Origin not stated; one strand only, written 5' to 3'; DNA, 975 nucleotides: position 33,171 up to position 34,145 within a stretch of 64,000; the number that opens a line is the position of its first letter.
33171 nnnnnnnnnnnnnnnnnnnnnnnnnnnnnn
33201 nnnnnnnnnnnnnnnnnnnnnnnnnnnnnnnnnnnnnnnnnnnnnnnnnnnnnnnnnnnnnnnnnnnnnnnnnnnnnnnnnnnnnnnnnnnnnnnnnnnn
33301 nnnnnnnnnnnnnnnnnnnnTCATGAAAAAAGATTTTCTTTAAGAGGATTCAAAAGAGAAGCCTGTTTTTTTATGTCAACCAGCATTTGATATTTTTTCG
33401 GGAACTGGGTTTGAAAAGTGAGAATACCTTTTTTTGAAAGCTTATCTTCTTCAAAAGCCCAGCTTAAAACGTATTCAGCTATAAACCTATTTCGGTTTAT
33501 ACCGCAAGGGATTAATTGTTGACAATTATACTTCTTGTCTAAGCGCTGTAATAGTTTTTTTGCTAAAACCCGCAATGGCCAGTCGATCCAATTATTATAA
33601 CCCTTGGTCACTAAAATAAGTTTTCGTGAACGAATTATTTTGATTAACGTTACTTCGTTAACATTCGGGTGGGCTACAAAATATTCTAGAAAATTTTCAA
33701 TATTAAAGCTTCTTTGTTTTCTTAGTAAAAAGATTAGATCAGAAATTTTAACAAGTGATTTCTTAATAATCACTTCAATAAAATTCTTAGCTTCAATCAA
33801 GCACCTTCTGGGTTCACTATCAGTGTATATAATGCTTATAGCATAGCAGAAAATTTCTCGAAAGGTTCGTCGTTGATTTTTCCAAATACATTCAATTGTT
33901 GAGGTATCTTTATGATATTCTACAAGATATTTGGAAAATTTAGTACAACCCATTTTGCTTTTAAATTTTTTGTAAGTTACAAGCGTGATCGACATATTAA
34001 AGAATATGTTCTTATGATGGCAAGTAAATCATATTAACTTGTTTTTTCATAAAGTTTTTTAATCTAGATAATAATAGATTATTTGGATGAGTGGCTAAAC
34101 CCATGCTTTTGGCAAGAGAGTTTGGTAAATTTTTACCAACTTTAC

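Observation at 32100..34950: AT-rich 2.8-kb islet of four co-directional uncharacterised genes inserted between trmB and rimP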

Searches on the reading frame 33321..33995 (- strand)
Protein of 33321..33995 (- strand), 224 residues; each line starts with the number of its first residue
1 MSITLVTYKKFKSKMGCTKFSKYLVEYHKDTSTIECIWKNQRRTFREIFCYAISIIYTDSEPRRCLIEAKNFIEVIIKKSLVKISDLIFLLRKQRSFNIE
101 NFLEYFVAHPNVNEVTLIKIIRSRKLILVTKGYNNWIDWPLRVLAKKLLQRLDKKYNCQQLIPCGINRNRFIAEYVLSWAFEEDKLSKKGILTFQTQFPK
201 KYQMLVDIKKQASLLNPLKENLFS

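Call 3: search_protein_families(library=pfam, proteins=[window:33321-33995:-], max_evalue=1)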
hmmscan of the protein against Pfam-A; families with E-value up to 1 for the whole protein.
window:33321-33995:- (224 aa): 0 families

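Call 4: search_protein_families(library=padloc, proteins=[window:33321-33995:-], max_evalue=1)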
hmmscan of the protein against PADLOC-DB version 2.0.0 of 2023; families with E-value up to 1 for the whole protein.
window:33321-33995:- (224 aa): 0 families

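Call 5: search_protein_families(library=ncbifam, proteins=[window:33321-33995:-], max_evalue=1)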
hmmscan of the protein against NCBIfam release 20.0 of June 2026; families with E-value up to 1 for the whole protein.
window:33321-33995:- (224 aa): 0 families

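Call 6: search_protein_families(library=phrogs, proteins=[window:33321-33995:-], max_evalue=1)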
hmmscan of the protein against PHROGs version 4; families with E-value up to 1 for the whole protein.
window:33321-33995:- (224 aa): 0 families

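Call 12: find_homologous_proteins(query=window:33321-33995:-, max_evalue=0.01)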
Query window:33321-33995:- (224 aa): 1 proteins with E <= 0.01 among 338 candidates.
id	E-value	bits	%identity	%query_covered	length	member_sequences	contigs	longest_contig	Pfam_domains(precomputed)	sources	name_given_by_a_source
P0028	1.4e-129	448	98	94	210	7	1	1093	-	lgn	-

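Call 24: search_protein_families(library=pfam, proteins=[L024:3628-8007:+, L026:1040-5422:+, L029:3802-8007:+, L025:3024-7400:+, L023:2417-6571:+, L028:2970-7232:+], max_evalue=0.001)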
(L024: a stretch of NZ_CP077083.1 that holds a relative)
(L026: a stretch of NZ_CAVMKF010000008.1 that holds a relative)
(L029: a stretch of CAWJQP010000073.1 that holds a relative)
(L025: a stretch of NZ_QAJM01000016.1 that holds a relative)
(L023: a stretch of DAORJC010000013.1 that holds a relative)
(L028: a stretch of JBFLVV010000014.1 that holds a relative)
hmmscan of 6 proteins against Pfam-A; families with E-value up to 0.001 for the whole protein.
L024:3628-8007:+ (1459 aa): 5 families
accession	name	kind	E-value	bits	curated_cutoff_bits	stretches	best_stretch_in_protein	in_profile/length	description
PF05593.20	RHS_repeat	-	7.1e-78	256.2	22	10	666-699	4-37/38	RHS Repeat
PF20148.4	DUF6531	-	6.4e-17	62.1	24.1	1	294-373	2-73/74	Domain of unknown function (DUF6531)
PF03527.20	RHS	-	4.7e-13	49.2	27.9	1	1227-1263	1-37/38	RHS protein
PF05488.18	PAAR_motif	-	6.3e-13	49.2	27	1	172-215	30-69/70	PAAR motif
PF15283.12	DUF4595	-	0.00014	22.3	34.2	0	1136-1172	79-117/202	Domain of unknown function (DUF4595) with porin-like fold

L026:1040-5422:+ (1460 aa): 5 families
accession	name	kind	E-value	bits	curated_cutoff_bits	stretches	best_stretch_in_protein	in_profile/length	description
PF05593.20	RHS_repeat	-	1e-73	242.9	22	10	666-698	5-37/38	RHS Repeat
PF20148.4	DUF6531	-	8.4e-17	61.7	24.1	1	293-372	2-73/74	Domain of unknown function (DUF6531)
PF03527.20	RHS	-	2.8e-14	53.1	27.9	1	1228-1264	1-37/38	RHS protein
PF05488.18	PAAR_motif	-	7.6e-12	45.7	27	1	171-214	30-69/70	PAAR motif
PF15283.12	DUF4595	-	0.0004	20.8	34.2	0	1136-1174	78-118/202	Domain of unknown function (DUF4595) with porin-like fold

L029:3802-8007:+ (1401 aa): 4 families
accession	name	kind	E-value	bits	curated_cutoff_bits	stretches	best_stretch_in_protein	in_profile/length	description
PF05593.20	RHS_repeat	-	8.8e-69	227.2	22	5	582-619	1-38/38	RHS Repeat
PF20148.4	DUF6531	-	2.2e-17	63.6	24.1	1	277-348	2-74/74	Domain of unknown function (DUF6531)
PF03527.20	RHS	-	3.1e-09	37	27.9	1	1173-1204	5-36/38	RHS protein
PF05488.18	PAAR_motif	-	1.3e-07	32.2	27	1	93-161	9-68/70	PAAR motif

L025:3024-7400:+ (1458 aa): 6 families
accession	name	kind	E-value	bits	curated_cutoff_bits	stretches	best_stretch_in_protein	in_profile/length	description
PF05593.20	RHS_repeat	-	3.6e-78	257.1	22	10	670-699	5-34/38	RHS Repeat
PF20148.4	DUF6531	-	6.1e-17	62.2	24.1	1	297-376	2-73/74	Domain of unknown function (DUF6531)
PF03527.20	RHS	-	3.3e-15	56.1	27.9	1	1228-1264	1-37/38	RHS protein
PF15652.11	Tox-SHH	-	3.1e-14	54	22.7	1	1353-1451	5-94/96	HNH/Endo VII superfamily toxin with a SHH signature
PF05488.18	PAAR_motif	-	3.4e-12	46.9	27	1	175-218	30-69/70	PAAR motif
PF15283.12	DUF4595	-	1.4e-07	32.2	34.2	0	1136-1174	78-118/202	Domain of unknown function (DUF4595) with porin-like fold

L023:2417-6571:+ (1384 aa): 4 families
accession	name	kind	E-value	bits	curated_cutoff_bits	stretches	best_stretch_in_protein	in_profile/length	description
PF05593.20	RHS_repeat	-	4e-67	221.9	22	7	525-561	1-37/38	RHS Repeat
PF20148.4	DUF6531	-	1.4e-18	67.5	24.1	1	220-287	2-68/74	Domain of unknown function (DUF6531)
PF03527.20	RHS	-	2.8e-10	40.3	27.9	1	1152-1183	3-34/38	RHS protein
PF25023.1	TEN_YD-shell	-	1.7e-08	33.5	50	0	650-706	108-164/909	Teneurin YD-shell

L028:2970-7232:+ (1420 aa): 6 families
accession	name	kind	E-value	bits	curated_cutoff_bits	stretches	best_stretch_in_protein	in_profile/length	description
PF05593.20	RHS_repeat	-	5.7e-62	205.5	22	6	636-669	1-34/38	RHS Repeat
PF25799.1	prePAAR_I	-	6e-25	87.7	25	1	2-59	1-57/57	Class I prePAAR effector Rhs1 motif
PF20148.4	DUF6531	-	5.5e-19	68.7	24.1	1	232-307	1-74/74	Domain of unknown function (DUF6531)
PF03527.20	RHS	-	3e-17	62.6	27.9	1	1180-1213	1-34/38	RHS protein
PF05488.18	PAAR_motif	-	1.4e-15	57.7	27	1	74-139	6-68/70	PAAR motif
PF14412.12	AHH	-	4e-12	46.5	22.3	1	1299-1378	12-88/111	A nuclease family of the HNH/ENDO VII superfamily with conserved AHH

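Call 27: search_protein_representatives(protein=window:33321-33995:-)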
Query: 224 residues. Proteins with E-value up to 0.001 (for the whole library): 32; up to 1e-10: 16; up to 1e-30: 3. The best 32 are listed.
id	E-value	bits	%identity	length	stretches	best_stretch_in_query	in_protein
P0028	4.5e-130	448.3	98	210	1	15-224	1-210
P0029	2.7e-34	135.3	38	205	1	32-210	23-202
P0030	6.8e-32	127.4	41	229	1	28-209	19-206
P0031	1.7e-29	119.6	50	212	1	96-213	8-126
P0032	4.6e-18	82.2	30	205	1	28-211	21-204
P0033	3.1e-17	79.5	29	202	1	20-211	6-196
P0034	1.7e-15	73.9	33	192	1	30-210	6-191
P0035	9.5e-15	71.4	30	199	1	24-210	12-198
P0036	1.4e-14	70.9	25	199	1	24-209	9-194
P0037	1.9e-14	70.4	32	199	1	27-210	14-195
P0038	1.9e-14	70.4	27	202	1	14-208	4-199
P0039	4.2e-14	69.3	28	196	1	24-208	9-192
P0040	1.1e-13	67.9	27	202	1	27-212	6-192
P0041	3.6e-13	66.2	31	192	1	23-210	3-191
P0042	4.5e-13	65.9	32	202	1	70-208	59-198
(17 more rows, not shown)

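Call 30: find_encoding_contigs(protein=P0029, flank=8000, max_places=3)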
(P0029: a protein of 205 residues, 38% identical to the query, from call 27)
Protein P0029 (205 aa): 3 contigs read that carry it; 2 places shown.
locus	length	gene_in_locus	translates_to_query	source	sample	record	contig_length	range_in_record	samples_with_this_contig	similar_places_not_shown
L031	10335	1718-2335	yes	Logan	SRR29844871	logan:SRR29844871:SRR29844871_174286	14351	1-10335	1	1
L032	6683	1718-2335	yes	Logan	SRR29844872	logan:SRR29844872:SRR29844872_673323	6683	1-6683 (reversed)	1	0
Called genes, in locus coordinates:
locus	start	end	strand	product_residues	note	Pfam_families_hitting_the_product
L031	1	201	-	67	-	?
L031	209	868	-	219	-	PF00834:Ribul_P_3_epim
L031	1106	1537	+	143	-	-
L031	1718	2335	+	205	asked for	-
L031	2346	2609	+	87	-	-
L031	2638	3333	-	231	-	PF02390:Methyltransf_4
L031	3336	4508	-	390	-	PF00438:S-AdoMet_synt_N, PF02772:S-AdoMet_synt_M, PF02773:S-AdoMet_synt_C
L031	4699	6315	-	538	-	PF20154:LNT_N, PF00795:CN_hydrolase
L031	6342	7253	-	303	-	PF00571:CBS, PF03471:CorC_HlyC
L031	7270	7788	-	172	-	PF02130:YbeY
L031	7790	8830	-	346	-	PF02562:PhoH, PF13245:AAA_19 (weak), PF13604:AAA_30 (weak)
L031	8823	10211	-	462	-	PF00919:UPF0004, PF04055:Radical_SAM, PF01938:TRAM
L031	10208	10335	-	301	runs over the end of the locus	PF01553:Acyltransferase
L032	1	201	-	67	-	?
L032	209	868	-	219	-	PF00834:Ribul_P_3_epim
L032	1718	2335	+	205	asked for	-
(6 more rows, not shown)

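Call 31: find_encoding_contigs(protein=P0030, flank=8000, max_places=2)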
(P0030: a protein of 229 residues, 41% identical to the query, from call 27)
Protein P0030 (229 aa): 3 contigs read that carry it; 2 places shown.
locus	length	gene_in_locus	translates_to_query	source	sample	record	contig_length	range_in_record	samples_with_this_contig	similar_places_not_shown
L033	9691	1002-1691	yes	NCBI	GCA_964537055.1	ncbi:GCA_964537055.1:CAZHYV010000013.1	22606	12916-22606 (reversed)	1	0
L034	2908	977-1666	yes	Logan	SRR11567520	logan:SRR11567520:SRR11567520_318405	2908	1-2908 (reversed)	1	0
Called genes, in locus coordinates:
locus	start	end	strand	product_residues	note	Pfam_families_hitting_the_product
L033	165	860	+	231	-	-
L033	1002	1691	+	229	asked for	-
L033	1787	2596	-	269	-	-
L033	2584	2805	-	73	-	-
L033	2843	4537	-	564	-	-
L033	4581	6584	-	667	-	PF14280:DUF4365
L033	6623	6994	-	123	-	-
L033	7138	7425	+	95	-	-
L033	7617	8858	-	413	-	-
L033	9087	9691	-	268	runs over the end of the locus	-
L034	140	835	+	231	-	-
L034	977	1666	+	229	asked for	-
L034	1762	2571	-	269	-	-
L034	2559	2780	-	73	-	-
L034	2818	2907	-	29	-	?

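Call 32: find_encoding_contigs(protein=P0032, flank=8000, max_places=2)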
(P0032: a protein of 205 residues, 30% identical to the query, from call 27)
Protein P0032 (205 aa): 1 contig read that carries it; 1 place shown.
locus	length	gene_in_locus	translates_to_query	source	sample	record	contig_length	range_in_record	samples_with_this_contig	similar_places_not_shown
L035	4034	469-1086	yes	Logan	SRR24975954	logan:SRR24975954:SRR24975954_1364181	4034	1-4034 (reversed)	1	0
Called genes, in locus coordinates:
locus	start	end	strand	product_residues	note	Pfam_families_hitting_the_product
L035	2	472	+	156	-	?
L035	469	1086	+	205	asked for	-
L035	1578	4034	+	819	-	?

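Call 33: find_encoding_contigs(protein=P0035, flank=8000, max_places=2)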
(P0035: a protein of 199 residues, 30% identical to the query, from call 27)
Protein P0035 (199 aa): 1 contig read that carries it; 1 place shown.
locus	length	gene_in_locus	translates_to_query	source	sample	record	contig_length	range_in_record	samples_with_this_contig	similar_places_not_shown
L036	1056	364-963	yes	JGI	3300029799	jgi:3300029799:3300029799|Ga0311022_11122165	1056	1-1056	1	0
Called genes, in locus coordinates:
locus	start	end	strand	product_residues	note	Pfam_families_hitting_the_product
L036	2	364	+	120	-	?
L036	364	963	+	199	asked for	-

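Call 34: search_protein_families(library=pfam, proteins=[L035:2-472:+, L036:2-364:+, L035:1578-4034:+, L033:165-860:+, L031:1106-1537:+, L031:2346-2609:+, L033:1787-2596:-, L033:2843-4537:-], max_evalue=0.1)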
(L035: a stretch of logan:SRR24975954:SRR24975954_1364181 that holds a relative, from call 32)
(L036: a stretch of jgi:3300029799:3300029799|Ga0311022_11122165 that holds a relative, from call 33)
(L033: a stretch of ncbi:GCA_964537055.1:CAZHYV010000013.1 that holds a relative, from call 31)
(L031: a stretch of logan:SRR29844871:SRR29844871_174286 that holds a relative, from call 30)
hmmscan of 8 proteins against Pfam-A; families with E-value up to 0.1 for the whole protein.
L035:2-472:+ (156 aa): 1 family
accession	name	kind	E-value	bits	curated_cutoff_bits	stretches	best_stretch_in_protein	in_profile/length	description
PF13711.11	DUF4160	-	0.0017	19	23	1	78-114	13-49/65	Domain of unknown function (DUF4160)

L036:2-364:+ (120 aa): 0 families

L035:1578-4034:+ (819 aa): 6 families
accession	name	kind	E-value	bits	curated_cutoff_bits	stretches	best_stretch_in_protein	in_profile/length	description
PF00176.29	SNF2-rel_dom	-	4.2e-64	216.9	24.9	1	426-698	1-289/290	SNF2-related domain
PF12419.13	DUF3670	-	2.1e-33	115.3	27.6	1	244-373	5-135/136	SNF2 Helicase protein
PF00271.37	Helicase_C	-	4.7e-17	62.7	23.5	1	714-818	3-102/110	Helicase conserved C-terminal domain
PF04851.21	ResIII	-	1.6e-09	38.3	22.5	1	422-576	3-163/164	Type III restriction enzyme, res subunit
PF13872.12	AAA_34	-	0.014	14.8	27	1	442-562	61-201/306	P-loop containing NTP hydrolase pore-1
PF18766.7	SWI2_SNF2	-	0.031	14.4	26.7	0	530-587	111-167/221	SWI2/SNF2 ATPase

L033:165-860:+ (231 aa): 0 families

L031:1106-1537:+ (143 aa): 0 families

L031:2346-2609:+ (87 aa): 0 families

L033:1787-2596:- (269 aa): 1 family
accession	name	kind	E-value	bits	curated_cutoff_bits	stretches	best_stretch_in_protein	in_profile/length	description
PF25062.1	ARM_TT21_N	-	0.085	13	40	0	9-48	33-72/222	Tetratricopeptide repeat protein 21 N-terminal ARM repeat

L033:2843-4537:- (564 aa): 0 families

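Call 37: find_related_loci(query=A2, collection=metagenome_contigs, flank=6000)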
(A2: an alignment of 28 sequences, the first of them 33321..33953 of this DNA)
Query A2 (210 aa) in metagenome_contigs; peptide patterns used: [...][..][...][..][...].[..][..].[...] (x = any residue, [..] = any of these).
41 stretches matched a pattern; 12 encode a relative of the query (tblastn E <= 1e-3); 12 distinct loci.
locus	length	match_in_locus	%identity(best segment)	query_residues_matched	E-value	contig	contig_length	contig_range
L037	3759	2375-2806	44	57-198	1e-35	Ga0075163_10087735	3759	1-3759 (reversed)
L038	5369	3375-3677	40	99-194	1e-18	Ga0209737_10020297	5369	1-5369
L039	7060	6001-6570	27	10-198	5e-17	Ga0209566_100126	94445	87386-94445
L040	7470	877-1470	26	2-198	4e-17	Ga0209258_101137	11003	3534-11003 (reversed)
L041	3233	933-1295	33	65-194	8e-16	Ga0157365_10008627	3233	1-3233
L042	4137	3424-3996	25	5-194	1e-15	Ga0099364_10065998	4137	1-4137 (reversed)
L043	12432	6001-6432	30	58-199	3e-11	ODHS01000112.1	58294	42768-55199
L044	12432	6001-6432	30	58-199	3e-11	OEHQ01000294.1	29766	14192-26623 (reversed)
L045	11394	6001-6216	38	121-191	4e-10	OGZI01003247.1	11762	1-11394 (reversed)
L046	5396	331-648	28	87-191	6e-10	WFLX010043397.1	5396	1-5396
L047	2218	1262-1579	28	87-191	1e-9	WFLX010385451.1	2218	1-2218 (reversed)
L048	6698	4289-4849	21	6-191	2e-8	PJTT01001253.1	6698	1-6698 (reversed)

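Call 48: search_solved_structures(query=A2, max_evalue=1)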
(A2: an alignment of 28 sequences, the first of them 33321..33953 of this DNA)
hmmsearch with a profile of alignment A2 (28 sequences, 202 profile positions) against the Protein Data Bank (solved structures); distinct sequences matched with E-value up to 1: 0.

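Call 57: predict_structure(alignment_id=A2)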
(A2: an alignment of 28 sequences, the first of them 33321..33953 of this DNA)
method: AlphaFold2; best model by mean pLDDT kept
length: 210 residues; sequences in the alignment: 28
mean_pLDDT: 91.9   pTM: 0.85
mean pLDDT of the five models: 91.9, 91.6, 91.3, 91.0, 89.9
residues with pLDDT >= 90: 169; 70-90: 32; 50-70: 7; < 50: 2
segments of 3 or more residues with pLDDT < 50: none
pLDDT, mean of each block of 10 residues (from residue 1): 77 89 93 92 82 93 90 89 87 95 96 94 97 96 98 97 98 98 98 96 74
secondary structure, 60 per line:
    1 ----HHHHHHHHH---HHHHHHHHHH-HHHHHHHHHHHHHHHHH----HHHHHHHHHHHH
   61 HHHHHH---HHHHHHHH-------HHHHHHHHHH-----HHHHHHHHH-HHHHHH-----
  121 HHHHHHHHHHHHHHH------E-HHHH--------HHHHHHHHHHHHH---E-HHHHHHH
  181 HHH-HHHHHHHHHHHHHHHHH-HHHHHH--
elements in order: H5-13 H17-26 H28-44 H49-66 H70-77 H85-94 H100-108 H110-115 H121-135 H144-147 H156-168 H174-183 H185-201 H203-208

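Call 60: search_protein_families(library=pfam, alignment_id=A3, max_evalue=0.001)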
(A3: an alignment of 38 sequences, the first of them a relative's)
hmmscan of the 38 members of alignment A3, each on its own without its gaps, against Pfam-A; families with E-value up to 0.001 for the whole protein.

A. member 1, L039:1200-1817:+ (206 aa): 2 families
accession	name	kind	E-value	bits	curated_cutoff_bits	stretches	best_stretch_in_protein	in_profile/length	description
PF09346.15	SMI1_KNR4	-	1.4e-08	35.9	25.4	1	54-163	4-124/125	SMI1 / KNR4 family (SUKH-1)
PF14568.11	SUKH_6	-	2.4e-06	28.5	27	1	55-162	2-119/119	SMI1-KNR4 cell-wall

B. families by the number of members that match (of 38 scanned): 12 families
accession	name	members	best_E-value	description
PF09346.15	SMI1_KNR4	3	7.8e-15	SMI1 / KNR4 family (SUKH-1)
PF14568.11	SUKH_6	2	1.9e-09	SMI1-KNR4 cell-wall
PF00144.29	Beta-lactamase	1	6e-67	Beta-lactamase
PF15587.11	Imm9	1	9.3e-67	Immunity protein 9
PF06250.17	YhcG_C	1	1.2e-55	YhcG PDDEXK nuclease domain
PF17761.7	DUF1016_N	1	1.6e-36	DUF1016 N-terminal domain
PF16702.10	DUF5063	1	9.2e-11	Domain of unknown function (DUF5063)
PF14567.11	SUKH_5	1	7.6e-10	SMI1-KNR4 cell-wall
PF14024.11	DUF4240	1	1.4e-09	Protein of unknown function (DUF4240)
PF14106.11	DUF4279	1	6e-09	Domain of unknown function (DUF4279)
PF24832.1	DUF7716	1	1e-06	Domain of unknown function (DUF7716)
PF09234.15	DUF1963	1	1.5e-06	Domain of unknown function (DUF1963)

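Call 66: find_related_loci(query=A2, collection=viral_contigs, flank=5000)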
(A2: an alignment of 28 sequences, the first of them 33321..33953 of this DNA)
Query A2 (210 aa) in viral_contigs; peptide patterns used: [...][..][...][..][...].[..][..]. (x = any residue, [..] = any of these).
6 stretches matched a pattern, but none encodes a relative of the query by tblastn (E <= 1e-3).

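Call 81: fold_search(model_id=the predicted structure, library=pdb)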
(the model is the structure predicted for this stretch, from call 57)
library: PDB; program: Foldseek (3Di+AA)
matches with E <= 10: 343; with E <= 0.001: 0
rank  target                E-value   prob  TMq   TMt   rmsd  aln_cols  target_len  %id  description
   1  5mfe_C                2.9e-01  0.30  0.25  0.20  11.8       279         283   12  Designed armadillo repeat protein YIIIM5AII in complex with (RR)4 peptide (released 2017-09-13)
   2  5aei_A                3.2e-01  0.54  0.28  0.23   9.5       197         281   10  Designed Armadillo repeat protein YIIIM5AII in complex with peptide (KR)5 (released 2016-03-30)
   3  8fin_B                3.2e-01  0.38  0.24  0.27  12.1       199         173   14  Multi-state design of two-state switchable hinge proteins (released 2023-08-16)
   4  5mfo_D                3.7e-01  0.54  0.29  0.30  10.0       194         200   11  Designed armadillo repeat protein YIIIM3AIII (released 2017-09-13)
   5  6s9n_E                4.1e-01  0.18  0.19  0.16  11.5       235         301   11  Designed Armadillo Repeat protein Lock2 fused to target peptide KRKRKAKLSF (released 2020-02-19)
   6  5mfo_B                4.2e-01  0.51  0.29  0.30   9.8       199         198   10  Designed armadillo repeat protein YIIIM3AIII (released 2017-09-13)
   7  6s9n_B                4.2e-01  0.18  0.20  0.16  11.5       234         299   11  Designed Armadillo Repeat protein Lock2 fused to target peptide KRKRKAKLSF (released 2020-02-19)
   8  5mfo_A                4.4e-01  0.60  0.32  0.33   9.6       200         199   10  Designed armadillo repeat protein YIIIM3AIII (released 2017-09-13)
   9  5mfo_E                4.4e-01  0.51  0.29  0.31   9.8       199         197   10  Designed armadillo repeat protein YIIIM3AIII (released 2017-09-13)
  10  6sa8_A                4.4e-01  0.51  0.30  0.12  10.2       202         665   12  ring-like DARPin-Armadillo fusion H83_D01 (released 2019-11-20)
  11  6s9n_A                4.7e-01  0.16  0.20  0.16  11.5       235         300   11  Designed Armadillo Repeat protein Lock2 fused to target peptide KRKRKAKLSF (released 2020-02-19)
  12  4hxt                  4.9e-01  0.33  0.27  0.23  11.3       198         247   12  Crystal Structure of Engineered Protein. Northeast Structural Genomics Consortium Target OR329 (released 2012-11-21)
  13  5mfm_F                4.9e-01  0.30  0.26  0.19  11.9       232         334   11  Designed armadillo repeat protein peptide fusion YIIIM6AII_GS11_(KR)5 (released 2017-09-13)
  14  5mfe_B                5.1e-01  0.38  0.27  0.22  10.3       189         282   12  Designed armadillo repeat protein YIIIM5AII in complex with (RR)4 peptide (released 2017-09-13)
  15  5mfl_A                5.1e-01  0.33  0.27  0.20  10.3       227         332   12  Designed armadillo repeat protein (KR)5_GS10_YIIIM6AII (released 2017-09-13)
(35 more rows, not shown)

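Call 90: search_protein_families(library=pfam, proteins=[L045:1366-5604:+, L045:6227-10540:+, L041:188-682:+, L045:5605-6264:+], max_evalue=0.001)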
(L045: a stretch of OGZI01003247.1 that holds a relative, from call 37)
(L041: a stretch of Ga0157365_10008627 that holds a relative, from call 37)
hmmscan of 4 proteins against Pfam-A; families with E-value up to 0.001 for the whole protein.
L045:1366-5604:+ (1412 aa): 3 families
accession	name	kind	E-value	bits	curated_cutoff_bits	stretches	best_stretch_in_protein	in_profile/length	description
PF05593.20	RHS_repeat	-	1.2e-44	150.3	22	4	1106-1138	3-35/38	RHS Repeat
PF20148.4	DUF6531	-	1.2e-17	64.5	24.1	1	231-304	2-74/74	Domain of unknown function (DUF6531)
PF03527.20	RHS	-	1.7e-05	25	27.9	1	1209-1239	6-36/38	RHS protein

L045:6227-10540:+ (1437 aa): 3 families
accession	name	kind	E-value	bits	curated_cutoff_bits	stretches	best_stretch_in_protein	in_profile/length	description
PF05593.20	RHS_repeat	-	2.5e-44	149.2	22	4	1112-1144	3-35/38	RHS Repeat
PF20148.4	DUF6531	-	1.2e-17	64.4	24.1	1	237-310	2-74/74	Domain of unknown function (DUF6531)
PF03527.20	RHS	-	2.3e-06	27.8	27.9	1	1215-1245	6-36/38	RHS protein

L041:188-682:+ (164 aa): 0 families

L045:5605-6264:+ (219 aa): 0 families
